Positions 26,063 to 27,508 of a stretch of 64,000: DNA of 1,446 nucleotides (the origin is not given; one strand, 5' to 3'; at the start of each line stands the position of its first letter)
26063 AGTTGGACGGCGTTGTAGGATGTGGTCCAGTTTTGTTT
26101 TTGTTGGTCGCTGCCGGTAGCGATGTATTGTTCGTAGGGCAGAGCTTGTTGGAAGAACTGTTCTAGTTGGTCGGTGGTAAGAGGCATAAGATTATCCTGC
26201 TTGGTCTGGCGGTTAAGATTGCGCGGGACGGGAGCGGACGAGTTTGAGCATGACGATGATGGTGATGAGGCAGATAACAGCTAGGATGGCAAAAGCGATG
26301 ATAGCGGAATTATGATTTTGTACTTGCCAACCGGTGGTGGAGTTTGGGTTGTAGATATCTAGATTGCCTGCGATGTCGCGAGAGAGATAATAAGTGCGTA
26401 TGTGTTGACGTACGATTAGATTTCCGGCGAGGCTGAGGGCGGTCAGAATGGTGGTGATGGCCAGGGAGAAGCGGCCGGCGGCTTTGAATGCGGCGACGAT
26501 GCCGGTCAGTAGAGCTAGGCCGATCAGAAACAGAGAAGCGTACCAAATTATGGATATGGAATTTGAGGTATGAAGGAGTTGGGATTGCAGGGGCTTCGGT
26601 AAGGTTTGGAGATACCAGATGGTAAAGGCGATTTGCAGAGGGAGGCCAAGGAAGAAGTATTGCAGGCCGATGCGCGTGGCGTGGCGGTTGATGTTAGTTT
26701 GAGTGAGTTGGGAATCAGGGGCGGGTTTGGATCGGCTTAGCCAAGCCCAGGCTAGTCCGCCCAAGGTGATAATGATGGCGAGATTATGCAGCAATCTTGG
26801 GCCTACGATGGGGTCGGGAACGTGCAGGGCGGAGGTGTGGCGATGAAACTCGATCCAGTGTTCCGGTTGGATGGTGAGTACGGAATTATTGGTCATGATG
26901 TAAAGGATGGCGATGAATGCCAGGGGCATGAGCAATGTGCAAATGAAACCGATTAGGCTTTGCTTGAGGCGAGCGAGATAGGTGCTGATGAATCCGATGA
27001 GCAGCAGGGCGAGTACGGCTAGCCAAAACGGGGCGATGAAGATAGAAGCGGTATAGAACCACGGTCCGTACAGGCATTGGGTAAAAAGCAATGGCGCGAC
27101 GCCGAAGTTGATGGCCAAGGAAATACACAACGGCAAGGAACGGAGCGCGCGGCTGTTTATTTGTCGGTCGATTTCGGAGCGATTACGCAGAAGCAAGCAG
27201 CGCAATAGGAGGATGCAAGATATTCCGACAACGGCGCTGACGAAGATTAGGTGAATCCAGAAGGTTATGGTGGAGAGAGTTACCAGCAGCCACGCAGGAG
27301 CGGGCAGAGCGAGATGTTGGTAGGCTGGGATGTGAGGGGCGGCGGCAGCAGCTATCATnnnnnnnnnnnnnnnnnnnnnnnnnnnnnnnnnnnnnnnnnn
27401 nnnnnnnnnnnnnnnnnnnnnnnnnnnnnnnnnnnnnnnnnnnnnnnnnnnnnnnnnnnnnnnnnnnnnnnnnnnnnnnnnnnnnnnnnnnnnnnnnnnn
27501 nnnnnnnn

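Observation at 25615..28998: Cytochrome bd-like membrane subunit fused to a dihaem cytochrome c, in an operon with a polytopic membrane protein and a thioredoxin-like protein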

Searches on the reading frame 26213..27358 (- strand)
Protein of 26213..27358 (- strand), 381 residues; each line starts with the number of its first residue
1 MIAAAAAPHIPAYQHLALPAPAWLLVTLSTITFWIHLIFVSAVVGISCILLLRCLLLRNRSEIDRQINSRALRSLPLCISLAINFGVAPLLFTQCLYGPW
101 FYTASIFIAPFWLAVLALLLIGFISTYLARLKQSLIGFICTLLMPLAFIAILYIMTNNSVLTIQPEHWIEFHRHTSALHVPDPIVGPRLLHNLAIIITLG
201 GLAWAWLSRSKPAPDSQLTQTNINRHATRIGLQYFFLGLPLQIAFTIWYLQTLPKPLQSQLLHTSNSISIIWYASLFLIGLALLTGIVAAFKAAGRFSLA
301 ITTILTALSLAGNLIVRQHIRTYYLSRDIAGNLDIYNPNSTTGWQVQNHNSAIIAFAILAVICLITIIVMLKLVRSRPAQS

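Call 3: search_protein_families(library=pfam, proteins=[window:26213-27358:-], max_evalue=0.01)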
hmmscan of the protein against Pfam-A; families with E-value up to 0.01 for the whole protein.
window:26213-27358:- (381 aa): 0 families

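Call 4: search_protein_families(library=ncbifam, proteins=[window:26213-27358:-], max_evalue=0.01)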
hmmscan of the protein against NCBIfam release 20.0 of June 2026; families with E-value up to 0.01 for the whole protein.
window:26213-27358:- (381 aa): 0 families

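Call 9: find_homologous_proteins(query=window:26213-27358:-)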
Query window:26213-27358:- (381 aa): 20 proteins with E <= 0.001 among 8000 candidates.
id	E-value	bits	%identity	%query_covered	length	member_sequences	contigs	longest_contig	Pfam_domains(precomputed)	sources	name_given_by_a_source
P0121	1.4e-242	822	100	100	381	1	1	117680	-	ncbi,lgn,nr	ncbi:MAG: hypothetical protein JW936_09525 [Sedimentisphaerales bacterium]|nr:hypothetical protein [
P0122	5.7e-74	267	43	89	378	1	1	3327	-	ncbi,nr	ncbi:MAG: hypothetical protein JW810_13770 [Sedimentisphaerales bacterium]|nr:hypothetical protein [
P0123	2.4e-63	232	39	98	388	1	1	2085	-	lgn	-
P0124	5.8e-31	126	31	56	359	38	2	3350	-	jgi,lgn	-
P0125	2.7e-29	120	31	81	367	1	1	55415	-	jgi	jgi:hypothetical protein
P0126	9.9e-29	119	30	85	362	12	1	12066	-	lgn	-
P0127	3.2e-26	110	30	64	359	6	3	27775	-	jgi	jgi:hypothetical protein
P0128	3.8e-26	110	30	98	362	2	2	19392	-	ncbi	-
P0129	3.7e-23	100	29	81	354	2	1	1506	-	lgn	-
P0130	1.3e-22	98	29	65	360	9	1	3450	-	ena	-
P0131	3.8e-22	97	32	48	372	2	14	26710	-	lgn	-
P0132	6.0e-19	86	35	48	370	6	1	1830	-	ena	-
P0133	3.4e-18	84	27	93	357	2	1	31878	-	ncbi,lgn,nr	ncbi:MAG: hypothetical protein LWX11_09055 [Firmicutes bacterium]|nr:hypothetical protein [Bacillota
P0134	4.0e-18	84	30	65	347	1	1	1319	-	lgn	-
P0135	7.0e-18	83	34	48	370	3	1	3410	-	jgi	jgi:hypothetical protein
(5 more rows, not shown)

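Call 15: search_solved_structures(query=A1, max_evalue=10, show_alignments=2)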
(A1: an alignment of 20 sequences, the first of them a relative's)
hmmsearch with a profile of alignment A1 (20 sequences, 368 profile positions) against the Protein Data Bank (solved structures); distinct sequences matched with E-value up to 10: 5.
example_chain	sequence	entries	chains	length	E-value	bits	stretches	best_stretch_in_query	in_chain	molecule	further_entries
7b0n_Y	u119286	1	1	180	0.058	15.6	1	146-217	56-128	Complex I-B14.7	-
6gcs_J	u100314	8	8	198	0.072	15.3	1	146-217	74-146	NUJM SUBUNIT | Subunit NUJM of NADH:Ubiquinone Oxidoreductase (Complex I)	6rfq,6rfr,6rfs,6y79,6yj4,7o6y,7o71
8qag_A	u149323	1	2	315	0.33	13.1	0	132-220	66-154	sc-CC-6-95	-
8i4t_F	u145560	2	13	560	0.54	12.4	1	103-159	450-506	Envelopment polyprotein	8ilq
8yq6_E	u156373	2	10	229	1.3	11.2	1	264-356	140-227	de novo designed ion channel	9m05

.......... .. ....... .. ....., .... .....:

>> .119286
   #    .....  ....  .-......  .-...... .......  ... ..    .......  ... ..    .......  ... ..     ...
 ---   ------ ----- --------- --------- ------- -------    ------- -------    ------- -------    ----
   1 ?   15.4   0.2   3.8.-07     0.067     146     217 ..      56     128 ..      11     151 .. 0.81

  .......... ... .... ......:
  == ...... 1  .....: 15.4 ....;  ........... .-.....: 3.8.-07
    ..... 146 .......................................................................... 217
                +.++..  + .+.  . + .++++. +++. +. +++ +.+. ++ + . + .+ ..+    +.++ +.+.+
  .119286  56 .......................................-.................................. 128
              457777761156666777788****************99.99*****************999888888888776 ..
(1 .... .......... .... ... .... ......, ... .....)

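Call 28: find_homologous_proteins(query=A1, max_evalue=1e-10)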
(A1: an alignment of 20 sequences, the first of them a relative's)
Query A1 (20 sequences) (381 aa, profile of the alignment): 1192 proteins with E <= 1e-10 among 8000 candidates; the best 120 are listed.
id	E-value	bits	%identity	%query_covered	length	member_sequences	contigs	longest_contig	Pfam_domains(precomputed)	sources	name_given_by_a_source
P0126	2.2e-134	466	30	85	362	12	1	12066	-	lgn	-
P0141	2.5e-134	466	30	96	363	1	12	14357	-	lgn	-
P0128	1.2e-133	464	30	98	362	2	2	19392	-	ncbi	-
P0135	3.4e-133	462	34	48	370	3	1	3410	-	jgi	jgi:hypothetical protein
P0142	5.1e-133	462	30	96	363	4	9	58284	-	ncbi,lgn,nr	ncbi:MAG: hypothetical protein HPY54_13925 [Chthonomonadetes bacterium]|nr:hypothetical protein [Cht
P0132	1.5e-132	460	35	48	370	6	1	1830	-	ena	-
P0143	3.4e-132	459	30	85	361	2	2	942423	-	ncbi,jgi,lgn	jgi:hypothetical protein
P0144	2.2e-131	456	29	93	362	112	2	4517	-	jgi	jgi:hypothetical protein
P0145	5.8e-131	455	31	92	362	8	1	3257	-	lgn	-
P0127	9.3e-131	454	30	64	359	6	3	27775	-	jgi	jgi:hypothetical protein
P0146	1.8e-129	450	31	86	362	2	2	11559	-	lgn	-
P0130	1.9e-129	450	29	65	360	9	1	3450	-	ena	-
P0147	3.0e-129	449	31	85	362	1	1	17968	-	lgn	-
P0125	1.4e-128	447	31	81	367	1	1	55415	-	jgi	jgi:hypothetical protein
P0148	5.1e-128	445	26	64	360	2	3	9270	-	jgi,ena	-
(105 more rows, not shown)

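Call 46: predict_structure(alignment_id=A3)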
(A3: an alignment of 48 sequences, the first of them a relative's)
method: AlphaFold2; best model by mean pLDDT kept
length: 381 residues; sequences in the alignment: 48
mean_pLDDT: 88.6   pTM: 0.88
mean pLDDT of the five models: 88.6, 88.0, 87.9, 87.6, 87.2
residues with pLDDT >= 90: 234; 70-90: 111; 50-70: 30; < 50: 6
segments of 3 or more residues with pLDDT < 50: 1-5
pLDDT, mean of each block of 10 residues (from residue 1): 52 77 86 94 98 91 93 94 82 60 76 94 97 92 98 94 88 82 96 98 91 77 93 97 97 96 94 97 96 86 98 95 91 83 84 87 90 80 43
secondary structure, 60 per line:
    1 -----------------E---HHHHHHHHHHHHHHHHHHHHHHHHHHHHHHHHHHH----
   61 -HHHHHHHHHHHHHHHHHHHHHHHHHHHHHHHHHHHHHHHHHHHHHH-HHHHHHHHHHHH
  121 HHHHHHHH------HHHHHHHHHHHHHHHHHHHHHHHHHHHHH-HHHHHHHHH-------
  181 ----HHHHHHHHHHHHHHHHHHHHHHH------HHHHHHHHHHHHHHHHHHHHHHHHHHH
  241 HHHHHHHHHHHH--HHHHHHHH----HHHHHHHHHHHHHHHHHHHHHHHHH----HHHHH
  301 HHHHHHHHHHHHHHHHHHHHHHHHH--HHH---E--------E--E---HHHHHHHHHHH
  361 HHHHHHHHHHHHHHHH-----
elements in order: H22-56 H62-107 H109-128 H135-163 H165-173 H185-207 H214-252 H255-262 H267-291 H296-325 H350-376

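Call 48: fold_search(model_id=the predicted structure, library=pdb)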
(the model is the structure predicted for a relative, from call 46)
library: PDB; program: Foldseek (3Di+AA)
matches with E <= 10: 375; with E <= 0.001: 2
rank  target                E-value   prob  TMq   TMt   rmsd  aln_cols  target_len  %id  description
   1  9r2g_A                3.4e-04  1.00  0.61  0.62   5.7       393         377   11  Cytochrome bd II oxidase qOR-2 type from Mycobacterium smegmatis (released 2026-03-04)
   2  8b4o_A                7.1e-04  1.00  0.58  0.52   7.5       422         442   12  Cryo-EM structure of cytochrome bd oxidase from C. glutamicum (released 2022-12-28)
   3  6rx4_A                1.5e-03  1.00  0.55  0.46  11.3       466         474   12  THE STRUCTURE OF BD OXIDASE FROM ESCHERICHIA COLI (released 2019-11-20)
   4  7nkz_A                2.3e-03  1.00  0.58  0.50   6.5       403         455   12  Cryo-EM structure of the cytochrome bd oxidase from M. tuberculosis at 2.5 A resolution (released 2021-09-22)
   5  5doq_A                2.6e-03  1.00  0.66  0.59   5.6       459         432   11  The structure of bd oxidase from Geobacillus thermodenitrificans (released 2016-05-04)
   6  6rko_B                3.7e-03  1.00  0.49  0.49   8.1       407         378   13  Cryo-EM structure of the E. coli cytochrome bd-I oxidase at 2.68 A resolution (released 2019-10-16)
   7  7oy2_C                3.8e-03  1.00  0.61  0.53   8.8       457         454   14  High resolution structure of cytochrome bd-II oxidase from E. coli (released 2021-12-15)
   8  7ose_A                4.0e-03  1.00  0.60  0.47   8.8       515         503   11  cytochrome bd-II type oxidase with bound aurachin D (released 2021-11-17)
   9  9fka_A                4.3e-03  1.00  0.65  0.55   5.9       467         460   12  Cryo-EM structure of the reduced cytochrome bd oxidase from M. tuberculosis (released 2025-02-12)
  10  9r2g_D                5.3e-03  1.00  0.61  0.68   5.4       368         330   13  Cytochrome bd II oxidase qOR-2 type from Mycobacterium smegmatis (released 2026-03-04)
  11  6rko_A                5.5e-03  1.00  0.61  0.53   8.0       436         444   13  Cryo-EM structure of the E. coli cytochrome bd-I oxidase at 2.68 A resolution (released 2019-10-16)
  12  7oy2_B                6.2e-03  1.00  0.53  0.54   7.4       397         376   13  High resolution structure of cytochrome bd-II oxidase from E. coli (released 2021-12-15)
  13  7d5i_B                2.7e-02  1.00  0.50  0.53   7.2       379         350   12  Structure of Mycobacterium smegmatis bd complex in the apo-form. (released 2021-06-23)
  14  8b4o_B                4.5e-02  1.00  0.58  0.65   5.6       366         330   12  Cryo-EM structure of cytochrome bd oxidase from C. glutamicum (released 2022-12-28)
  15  7c77_B                1.5e-01  0.35  0.19  0.17  17.7       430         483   11  Cryo-EM structure of mouse TLR3 in complex with UNC93B1 (released 2021-01-06)
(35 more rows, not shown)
